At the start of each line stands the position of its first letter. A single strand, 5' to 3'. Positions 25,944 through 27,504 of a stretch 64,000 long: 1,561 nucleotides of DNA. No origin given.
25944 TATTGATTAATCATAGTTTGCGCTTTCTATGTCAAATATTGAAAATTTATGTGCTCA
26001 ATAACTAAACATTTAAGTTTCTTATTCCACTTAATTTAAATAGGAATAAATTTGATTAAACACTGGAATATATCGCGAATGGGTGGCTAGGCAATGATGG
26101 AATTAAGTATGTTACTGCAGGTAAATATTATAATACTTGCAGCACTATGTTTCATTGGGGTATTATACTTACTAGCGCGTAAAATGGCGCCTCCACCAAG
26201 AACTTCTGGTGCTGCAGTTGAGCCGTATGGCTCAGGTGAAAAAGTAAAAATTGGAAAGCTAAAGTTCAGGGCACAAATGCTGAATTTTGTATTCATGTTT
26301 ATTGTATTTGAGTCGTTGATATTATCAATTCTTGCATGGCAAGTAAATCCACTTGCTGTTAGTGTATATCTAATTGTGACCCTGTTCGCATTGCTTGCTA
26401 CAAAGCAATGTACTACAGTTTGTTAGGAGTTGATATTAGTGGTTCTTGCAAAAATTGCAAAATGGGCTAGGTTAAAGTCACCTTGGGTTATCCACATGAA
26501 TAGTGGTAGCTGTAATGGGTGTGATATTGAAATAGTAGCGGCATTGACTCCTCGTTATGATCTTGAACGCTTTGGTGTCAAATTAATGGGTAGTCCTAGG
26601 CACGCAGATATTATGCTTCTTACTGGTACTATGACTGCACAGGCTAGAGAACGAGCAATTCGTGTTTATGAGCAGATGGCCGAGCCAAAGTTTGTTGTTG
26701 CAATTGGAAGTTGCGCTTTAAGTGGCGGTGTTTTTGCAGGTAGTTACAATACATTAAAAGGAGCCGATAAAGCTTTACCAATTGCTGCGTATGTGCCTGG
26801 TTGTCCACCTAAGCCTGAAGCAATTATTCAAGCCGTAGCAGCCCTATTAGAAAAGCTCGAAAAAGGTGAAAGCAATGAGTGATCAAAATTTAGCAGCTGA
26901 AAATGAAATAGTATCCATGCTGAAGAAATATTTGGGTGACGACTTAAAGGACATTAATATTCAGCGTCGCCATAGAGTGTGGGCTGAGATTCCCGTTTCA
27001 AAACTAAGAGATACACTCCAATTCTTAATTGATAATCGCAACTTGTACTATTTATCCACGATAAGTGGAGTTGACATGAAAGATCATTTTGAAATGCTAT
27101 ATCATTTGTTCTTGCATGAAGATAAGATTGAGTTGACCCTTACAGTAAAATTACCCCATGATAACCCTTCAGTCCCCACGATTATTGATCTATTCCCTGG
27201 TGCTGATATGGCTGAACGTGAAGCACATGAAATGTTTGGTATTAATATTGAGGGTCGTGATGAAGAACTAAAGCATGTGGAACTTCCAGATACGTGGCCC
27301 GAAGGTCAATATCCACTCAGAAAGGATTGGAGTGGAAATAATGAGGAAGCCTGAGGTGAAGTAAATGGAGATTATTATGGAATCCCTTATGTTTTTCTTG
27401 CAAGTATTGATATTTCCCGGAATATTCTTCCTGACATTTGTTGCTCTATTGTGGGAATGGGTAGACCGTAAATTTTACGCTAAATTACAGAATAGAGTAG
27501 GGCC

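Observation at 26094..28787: Second complex-I-like module (NuoA-B-C-H-I) with no NuoD-like catalytic subunit and a hydrogenase-type small subunit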

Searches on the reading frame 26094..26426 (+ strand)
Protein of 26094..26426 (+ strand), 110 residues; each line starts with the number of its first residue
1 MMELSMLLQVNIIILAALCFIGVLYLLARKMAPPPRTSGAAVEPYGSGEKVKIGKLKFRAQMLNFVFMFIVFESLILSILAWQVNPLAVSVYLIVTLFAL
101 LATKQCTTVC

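Call 5: search_protein_families(library=pfam, proteins=[window:26094-26426:+], max_evalue=0.01)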
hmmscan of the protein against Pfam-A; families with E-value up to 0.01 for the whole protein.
window:26094-26426:+ (110 aa): 1 family
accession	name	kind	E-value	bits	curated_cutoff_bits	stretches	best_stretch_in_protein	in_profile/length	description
PF00507.24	Oxidored_q4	-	0.00058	20.4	23.3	1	25-101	4-81/99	NADH-ubiquinone/plastoquinone oxidoreductase, chain 3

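Call 6: search_protein_families(library=ncbifam, proteins=[window:26094-26426:+], max_evalue=0.01)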
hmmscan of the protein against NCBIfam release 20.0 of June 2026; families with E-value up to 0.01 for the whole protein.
window:26094-26426:+ (110 aa): 3 families
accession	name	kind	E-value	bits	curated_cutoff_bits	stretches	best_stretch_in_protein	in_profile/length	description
NF004727.0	PRK06073.1-2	equivalog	6.9e-05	23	101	1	8-101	5-98/120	NADH dehydrogenase subunit A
NF005839.0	PRK07756.1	equivalog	0.0071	16.6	163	0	12-98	15-100/122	NADH-quinone oxidoreductase subunit A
NF005922.0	PRK07928.1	equivalog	0.0091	16.4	155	0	10-102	5-101/119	NADH-quinone oxidoreductase subunit A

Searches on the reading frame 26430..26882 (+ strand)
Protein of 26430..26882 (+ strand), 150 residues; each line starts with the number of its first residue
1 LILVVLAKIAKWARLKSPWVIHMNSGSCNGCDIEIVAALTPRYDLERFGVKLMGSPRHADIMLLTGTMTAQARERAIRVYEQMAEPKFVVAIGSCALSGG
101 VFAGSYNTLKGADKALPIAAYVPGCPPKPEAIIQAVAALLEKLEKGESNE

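Call 5: search_protein_families(library=pfam, proteins=[window:26430-26882:+], max_evalue=0.01)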
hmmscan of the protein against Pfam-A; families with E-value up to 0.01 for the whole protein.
window:26430-26882:+ (150 aa): 1 family
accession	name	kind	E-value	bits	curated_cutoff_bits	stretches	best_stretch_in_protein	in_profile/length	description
PF01058.29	Oxidored_q6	-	1.8e-32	112.2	27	1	28-139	1-128/128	NADH ubiquinone oxidoreductase, 20 Kd subunit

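Call 6: search_protein_families(library=ncbifam, proteins=[window:26430-26882:+], max_evalue=0.01)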
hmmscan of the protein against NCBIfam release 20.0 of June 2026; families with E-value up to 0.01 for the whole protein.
window:26430-26882:+ (150 aa): 18 families
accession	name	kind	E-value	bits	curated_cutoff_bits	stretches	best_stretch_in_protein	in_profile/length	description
NF005012.1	PRK06411.1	subfamily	2.7e-49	166.9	116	1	3-148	21-163/166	NADH-quinone oxidoreductase subunit NuoB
TIGR01957.1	nuoB_fam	subfamily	4.5e-45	153.1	142.7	1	5-144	6-143/145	NADH-quinone oxidoreductase subunit B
NF011394.0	PRK14819.1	equivalog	1.5e-41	142.7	312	1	2-145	17-158/264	NADH-quinone oxidoreductase subunit B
NF011390.0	PRK14815.1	equivalog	8e-40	136.1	281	1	6-148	23-162/183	NADH dehydrogenase subunit B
NF009808.0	PRK13292.1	equivalog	1.4e-39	135.6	1156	1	2-148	11-154/791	NADH-quinone oxidoreductase subunit B/C/D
NF011388.0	PRK14813.1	equivalog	3.9e-38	131.2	294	1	6-141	18-151/189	NADH dehydrogenase subunit B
NF011391.0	PRK14816.1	equivalog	4.2e-38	130.9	283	1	2-143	38-177/196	NADH-quinone oxidoreductase subunit B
NF011393.0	PRK14818.1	equivalog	1.4e-37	128.9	255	1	6-144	21-156/173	NADH dehydrogenase subunit B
NF011395.0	PRK14820.1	equivalog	1.4e-36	125.9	263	1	6-147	23-160/180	NADH-quinone oxidoreductase subunit B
NF011389.0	PRK14814.1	equivalog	2.3e-33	115.6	285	1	5-144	22-158/186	NADH dehydrogenase subunit B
NF011392.0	PRK14817.1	equivalog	4.7e-32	111.1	271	1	6-144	26-161/182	NADH-quinone oxidoreductase subunit B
NF045520.1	H2_NiFeSe_small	exception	2.4e-07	30.4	470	1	85-145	143-211/314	NiFeSe hydrogenase small subunit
NF045875.1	F420_non_VhuG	exception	3.3e-07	29.8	450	1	118-143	142-167/286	F420-non-reducing hydrogenase subunit VhuG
TIGR03294.1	FrhG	equivalog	7.3e-07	29.1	245.5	1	58-142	50-143/228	coenzyme F420 hydrogenase subunit gamma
NF007779.0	PRK10468.1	equivalog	2.2e-05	23.6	659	1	85-140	147-206/372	hydrogenase 2 small subunit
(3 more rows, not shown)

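Call 9: find_encoding_contigs(protein=window:26430-26882:+, flank=10000, max_places=10)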
Protein window:26430-26882:+ (150 aa): no gene with exactly this product is on record in the collection.

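Call 11: find_homologous_proteins(query=window:26430-26882:+, max_evalue=1e-20)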
Query window:26430-26882:+ (150 aa): 7992 proteins with E <= 1e-20 among 8000 candidates; the best 120 are listed.
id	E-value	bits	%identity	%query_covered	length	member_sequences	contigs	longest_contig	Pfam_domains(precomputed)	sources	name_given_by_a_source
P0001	4.6e-87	307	93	98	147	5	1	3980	PF01058.30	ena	-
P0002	1.2e-65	238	72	93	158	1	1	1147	PF01058.30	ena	-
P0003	1.7e-65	237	71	94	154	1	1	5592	PF01058.30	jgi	jgi:NADH-quinone oxidoreductase B subunit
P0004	2.3e-65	237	70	95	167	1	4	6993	PF01058.30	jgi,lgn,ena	jgi:NADH-quinone oxidoreductase B subunit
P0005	2.4e-65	237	69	97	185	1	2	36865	PF01058.30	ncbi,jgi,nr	ncbi:MAG: NADH-quinone oxidoreductase subunit B family protein [Anaerolineae bacterium]|jgi:NADH-qui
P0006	2.8e-65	236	69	97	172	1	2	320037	PF01058.30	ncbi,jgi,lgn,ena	-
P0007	3.3e-65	236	70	93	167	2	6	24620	PF01058.30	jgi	jgi:NADH-quinone oxidoreductase B subunit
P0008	3.3e-65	236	71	93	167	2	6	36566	PF01058.30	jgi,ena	jgi:NADH-quinone oxidoreductase B subunit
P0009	4.9e-65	236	71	94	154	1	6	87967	PF01058.30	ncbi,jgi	-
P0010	5.3e-65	235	71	95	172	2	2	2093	PF01058.30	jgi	jgi:NADH-quinone oxidoreductase B subunit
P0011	5.6e-65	235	69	97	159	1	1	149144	PF01058.30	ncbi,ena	-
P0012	6.4e-65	235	71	93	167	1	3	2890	PF01058.30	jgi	jgi:NADH-quinone oxidoreductase B subunit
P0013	7.0e-65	235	70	93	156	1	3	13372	PF01058.30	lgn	-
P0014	8.5e-65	235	70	97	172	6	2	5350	PF01058.30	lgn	-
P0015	1.0e-64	235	69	97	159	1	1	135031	PF01058.30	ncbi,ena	-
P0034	2.9e-64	233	70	94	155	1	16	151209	PF01058.30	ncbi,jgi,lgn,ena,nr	ncbi:MAG TPA: NADH-quinone oxidoreductase subunit B family protein [Anaerolineaceae bacterium]|nr:NA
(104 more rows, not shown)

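Call 12: find_encoding_contigs(protein=P0001, flank=10000, max_places=4)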
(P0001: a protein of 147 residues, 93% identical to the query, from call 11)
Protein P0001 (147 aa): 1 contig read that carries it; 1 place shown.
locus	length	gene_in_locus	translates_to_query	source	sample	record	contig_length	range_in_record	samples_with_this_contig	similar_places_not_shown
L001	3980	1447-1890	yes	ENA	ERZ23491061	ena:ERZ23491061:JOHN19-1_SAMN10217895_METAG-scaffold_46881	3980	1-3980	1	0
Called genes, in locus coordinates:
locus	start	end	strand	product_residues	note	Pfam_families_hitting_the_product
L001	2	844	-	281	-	?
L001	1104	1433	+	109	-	-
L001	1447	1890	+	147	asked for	PF01058:Oxidored_q6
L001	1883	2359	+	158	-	PF00329:Complex1_30kDa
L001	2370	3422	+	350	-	PF00146:NADHdh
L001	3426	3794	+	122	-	PF13484:Fer4_16 (faint), PF13187:Fer4_9 (faint), PF00037:Fer4 (weak), PF14697:Fer4_21 (faint), PF12837:Fer4_6 (faint), PF12838:Fer4_7, PF00037:Fer4 (weak)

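Call 13: find_encoding_contigs(protein=P0034, flank=10000, max_places=3)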
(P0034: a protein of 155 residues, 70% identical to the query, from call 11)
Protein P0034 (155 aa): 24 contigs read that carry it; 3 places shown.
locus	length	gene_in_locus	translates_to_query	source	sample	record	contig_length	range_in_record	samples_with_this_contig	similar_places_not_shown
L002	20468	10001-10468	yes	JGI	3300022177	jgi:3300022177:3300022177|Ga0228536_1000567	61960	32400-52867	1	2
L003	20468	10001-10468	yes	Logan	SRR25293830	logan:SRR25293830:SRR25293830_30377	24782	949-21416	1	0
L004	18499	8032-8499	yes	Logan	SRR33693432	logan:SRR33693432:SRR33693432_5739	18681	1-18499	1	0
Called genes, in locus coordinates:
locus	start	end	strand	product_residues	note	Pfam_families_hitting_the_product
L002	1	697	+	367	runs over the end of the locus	PF01168:Ala_racemase_N, PF14031:D-ser_dehydrat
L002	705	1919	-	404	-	PF02163:Peptidase_M50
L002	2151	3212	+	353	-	PF13240:Zn_Ribbon_1 (weak), PF13248:Zn_ribbon_3 (weak)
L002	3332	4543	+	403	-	PF07478:Dala_Dala_lig_C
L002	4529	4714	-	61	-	-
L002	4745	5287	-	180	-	PF01569:PAP2, PF14378:PAP2_3 (weak)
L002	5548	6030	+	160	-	PF13244:MbhD, PF00499:Oxidored_q3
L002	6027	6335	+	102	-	PF00420:Oxidored_q2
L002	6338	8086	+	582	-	PF00662:Proton_antipo_N, PF00361:Proton_antipo_M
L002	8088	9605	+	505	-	PF00662:Proton_antipo_N, PF00361:Proton_antipo_M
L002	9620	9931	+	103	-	-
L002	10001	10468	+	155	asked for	PF01058:Oxidored_q6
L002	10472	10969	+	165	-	PF00329:Complex1_30kDa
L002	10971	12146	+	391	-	PF00374:NiFeSe_Hases, PF00346:Complex1_49kDa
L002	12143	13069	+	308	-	PF00146:NADHdh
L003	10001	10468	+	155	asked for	PF01058:Oxidored_q6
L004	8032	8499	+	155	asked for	PF01058:Oxidored_q6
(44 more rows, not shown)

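Call 47: search_solved_structures(query=window:26430-26882:+, max_evalue=1e-10)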
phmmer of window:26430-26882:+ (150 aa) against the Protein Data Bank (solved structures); distinct sequences matched with E-value up to 1e-10: 43.
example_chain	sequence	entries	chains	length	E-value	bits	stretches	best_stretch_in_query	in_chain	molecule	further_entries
6cfw_J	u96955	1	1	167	1.1e-52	180.8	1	8-145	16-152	Probable membrane-bound hydrogenase subunit mbhJ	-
7wfg_K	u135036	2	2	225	2.1e-37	131.3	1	4-144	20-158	NAD(P)H-quinone oxidoreductase subunit K, chloroplastic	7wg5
7eu3_K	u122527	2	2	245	3.8e-37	130.4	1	4-144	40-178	NAD(P)H-quinone oxidoreductase subunit K, chloroplastic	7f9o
9grx_K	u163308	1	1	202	4.3e-37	130.3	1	8-144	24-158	NAD(P)H-quinone oxidoreductase subunit K, chloroplastic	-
7z0s_G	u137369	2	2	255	1e-36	129.1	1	16-144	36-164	Formate hydrogenlyase subunit 7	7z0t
6hum_K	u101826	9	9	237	1.2e-36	128.8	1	2-147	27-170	NAD(P)H-quinone oxidoreductase subunit K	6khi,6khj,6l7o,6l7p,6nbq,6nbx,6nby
6u8y_J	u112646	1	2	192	2.6e-35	124.5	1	9-148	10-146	NADH dehydrogenase subunit B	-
5lc5_B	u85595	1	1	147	1.8e-34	121.8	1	5-145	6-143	NADH dehydrogenase [ubiquinone] iron-sulfur protein 7, mitochondrial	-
9w2u_B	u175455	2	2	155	2e-34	121.6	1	5-145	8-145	NADH dehydrogenase [ubiquinone] iron-sulfur protein 7, mitochondrial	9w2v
7zd6_6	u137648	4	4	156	2.1e-34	121.6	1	5-145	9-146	NADH dehydrogenase [ubiquinone] iron-sulfur protein 7, mitochondrial | Complex I-20kD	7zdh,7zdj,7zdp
7v2c_C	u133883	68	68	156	2.2e-34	121.5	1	5-145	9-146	NADH dehydrogenase [ubiquinone] iron-sulfur protein 7,mitochondrial | NADH dehydrogenase [ubiquinone] iron-sulfur protein 7, mitochondrial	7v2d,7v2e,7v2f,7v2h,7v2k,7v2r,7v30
6g2j_B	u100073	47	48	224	2.4e-34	121.4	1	5-145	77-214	NADH dehydrogenase [ubiquinone] iron-sulfur protein 7, mitochondrial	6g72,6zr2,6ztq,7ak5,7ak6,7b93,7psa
5ldw_B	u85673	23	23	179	3e-34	121.1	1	5-145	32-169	NADH dehydrogenase [ubiquinone] iron-sulfur protein 7, mitochondrial | Mitochondrial complex I, PSST subunit | NADH:ubiquinone oxidoreductase core subunit S7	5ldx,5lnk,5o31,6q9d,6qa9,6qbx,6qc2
7zeb_6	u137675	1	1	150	3.1e-34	121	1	8-145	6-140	NADH dehydrogenase [ubiquinone] iron-sulfur protein 7, mitochondrial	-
5xtb_C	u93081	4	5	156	3.3e-34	120.9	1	5-145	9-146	NADH dehydrogenase [ubiquinone] iron-sulfur protein 7, mitochondrial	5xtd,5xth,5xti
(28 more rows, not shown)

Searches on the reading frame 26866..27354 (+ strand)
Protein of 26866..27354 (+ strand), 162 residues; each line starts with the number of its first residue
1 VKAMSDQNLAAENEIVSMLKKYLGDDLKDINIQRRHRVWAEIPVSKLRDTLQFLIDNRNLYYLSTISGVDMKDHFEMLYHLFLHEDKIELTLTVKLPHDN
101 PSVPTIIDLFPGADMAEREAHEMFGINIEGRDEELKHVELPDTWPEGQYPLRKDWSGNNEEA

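Call 5: search_protein_families(library=pfam, proteins=[window:26866-27354:+], max_evalue=0.01)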
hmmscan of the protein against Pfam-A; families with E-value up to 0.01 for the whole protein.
window:26866-27354:+ (162 aa): 1 family
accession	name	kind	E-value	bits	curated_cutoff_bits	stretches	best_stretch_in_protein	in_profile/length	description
PF00329.25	Complex1_30kDa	-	4.1e-28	98.9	22.5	1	42-159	3-122/124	Respiratory-chain NADH dehydrogenase, 30 Kd subunit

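Call 6: search_protein_families(library=ncbifam, proteins=[window:26866-27354:+], max_evalue=0.01)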
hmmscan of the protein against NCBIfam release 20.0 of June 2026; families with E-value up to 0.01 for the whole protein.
window:26866-27354:+ (162 aa): 17 families
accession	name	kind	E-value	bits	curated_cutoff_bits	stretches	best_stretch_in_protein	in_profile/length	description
NF040611.1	F420_dehyd_FpoC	exception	2e-22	79.8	220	1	13-158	4-149/158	F420H2 dehydrogenase subunit FpoC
TIGR01961.1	NuoC_fam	subfamily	5e-22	78.7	122.45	1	42-156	5-119/122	NADH (or F420H2) dehydrogenase, subunit C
NF005832.0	PRK07735.1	equivalog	2.9e-21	76.2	431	1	49-159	318-427/430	NADH-quinone oxidoreductase subunit C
NF004735.0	PRK06074.2-2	equivalog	7e-21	74.8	176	1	13-158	4-149/158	NADH-quinone oxidoreductase subunit C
NF004737.0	PRK06074.2-4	equivalog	2e-18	66.8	144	1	42-156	15-125/150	NADH-quinone oxidoreductase subunit C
NF005856.0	PRK07785.1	equivalog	8.2e-16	58.6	224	1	25-155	90-222/246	NADH-quinone oxidoreductase subunit C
NF004738.0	PRK06074.2-5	equivalog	3.4e-15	56.1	198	1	29-155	21-149/174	NADH-quinone oxidoreductase subunit C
NF008728.0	PRK11742.1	equivalog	4.1e-15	55.2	840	1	9-159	18-176/598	NADH-quinone oxidoreductase subunit C/D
NF004736.0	PRK06074.2-3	equivalog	4.4e-14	52.5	239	1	30-155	34-157/183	NADH-quinone oxidoreductase subunit C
NF009141.0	PRK12494.1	equivalog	8.5e-14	51.8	175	1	56-155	61-163/175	NAD(P)H-quinone oxidoreductase subunit J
NF004733.0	PRK06074.1-5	equivalog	2.1e-13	50.4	225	1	13-155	7-149/203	NADH-quinone oxidoreductase subunit C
NF004734.0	PRK06074.2-1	equivalog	2.3e-13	50.5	169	1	29-155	19-149/164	NADH-quinone oxidoreductase subunit C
NF009808.0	PRK13292.1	equivalog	5.2e-13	47.8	1156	1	66-157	279-375/791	NADH-quinone oxidoreductase subunit B/C/D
NF006304.0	PRK08491.1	equivalog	6.2e-12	45.6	228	1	50-155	71-174/263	NADH-quinone oxidoreductase subunit C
NF004731.0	PRK06074.1-3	equivalog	2.8e-07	30.6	303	1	68-155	59-145/207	NADH-quinone oxidoreductase subunit C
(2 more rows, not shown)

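Call 49: search_solved_structures(query=window:26866-27354:+, max_evalue=0.00001)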
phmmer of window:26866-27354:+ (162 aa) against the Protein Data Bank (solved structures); distinct sequences matched with E-value up to 0.00001: 16.
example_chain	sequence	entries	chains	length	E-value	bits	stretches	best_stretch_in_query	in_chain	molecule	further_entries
6cfw_K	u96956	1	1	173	7.6e-16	62.1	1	31-161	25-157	Membrane-bound hydrogenase subunit beta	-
6u8y_K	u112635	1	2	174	2.4e-13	54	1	31-155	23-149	NADH dehydrogenase subunit C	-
7q5y_B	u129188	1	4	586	4e-11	46.8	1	20-155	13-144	NADH-quinone oxidoreductase subunit C/D 2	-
7awt_D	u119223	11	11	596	8e-10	42.6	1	74-157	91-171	NADH-quinone oxidoreductase subunit C/D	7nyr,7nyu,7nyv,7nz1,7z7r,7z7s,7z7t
9taj_C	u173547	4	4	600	8.1e-10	42.5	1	74-157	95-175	NADH-quinone oxidoreductase subunit C/D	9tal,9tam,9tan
7p61_C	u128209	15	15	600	8.2e-10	42.5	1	74-157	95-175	NADH-quinone oxidoreductase subunit C/D | NADH-quinone oxidoreductase subunit CD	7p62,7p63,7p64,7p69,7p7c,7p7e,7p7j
6hum_J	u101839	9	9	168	2.2e-09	41.1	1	79-155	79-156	NAD(P)H-quinone oxidoreductase subunit J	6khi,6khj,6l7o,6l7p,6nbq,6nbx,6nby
9grx_J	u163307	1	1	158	1.8e-08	38.2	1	87-156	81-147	NAD(P)H-quinone oxidoreductase subunit J, chloroplastic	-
8e9g_C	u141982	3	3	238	3.3e-08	37.3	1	74-155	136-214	NADH-quinone oxidoreductase subunit C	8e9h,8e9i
7z0s_E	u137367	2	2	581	3.6e-08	37.2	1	72-155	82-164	Formate hydrogenlyase subunit 5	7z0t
7eu3_J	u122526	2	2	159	1.7e-07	35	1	86-156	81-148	NAD(P)H-quinone oxidoreductase subunit J | NAD(P)H-quinone oxidoreductase subunit J, chloroplastic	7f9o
8qby_C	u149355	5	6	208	2.6e-07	34.4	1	51-155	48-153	NADH-quinone oxidoreductase subunit C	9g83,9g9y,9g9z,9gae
2fug_5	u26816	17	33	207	2.9e-07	34.2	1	88-156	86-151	NADH-quinone oxidoreductase chain 5 | NADH-QUINONE OXIDOREDUCTASE SUBUNIT 5 | NADH-quinone oxidoreductase subunit C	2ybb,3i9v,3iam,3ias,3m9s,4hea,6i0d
6gcs_G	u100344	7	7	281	8.2e-07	32.8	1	47-155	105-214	30-KDA PROTEIN (NUGM) | Subunit NUGM of NADH:Ubiquinone Oxidoreductase (Complex I)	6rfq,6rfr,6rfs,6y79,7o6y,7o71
6yj4_C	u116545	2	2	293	8.9e-07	32.6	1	47-155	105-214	NUGM protein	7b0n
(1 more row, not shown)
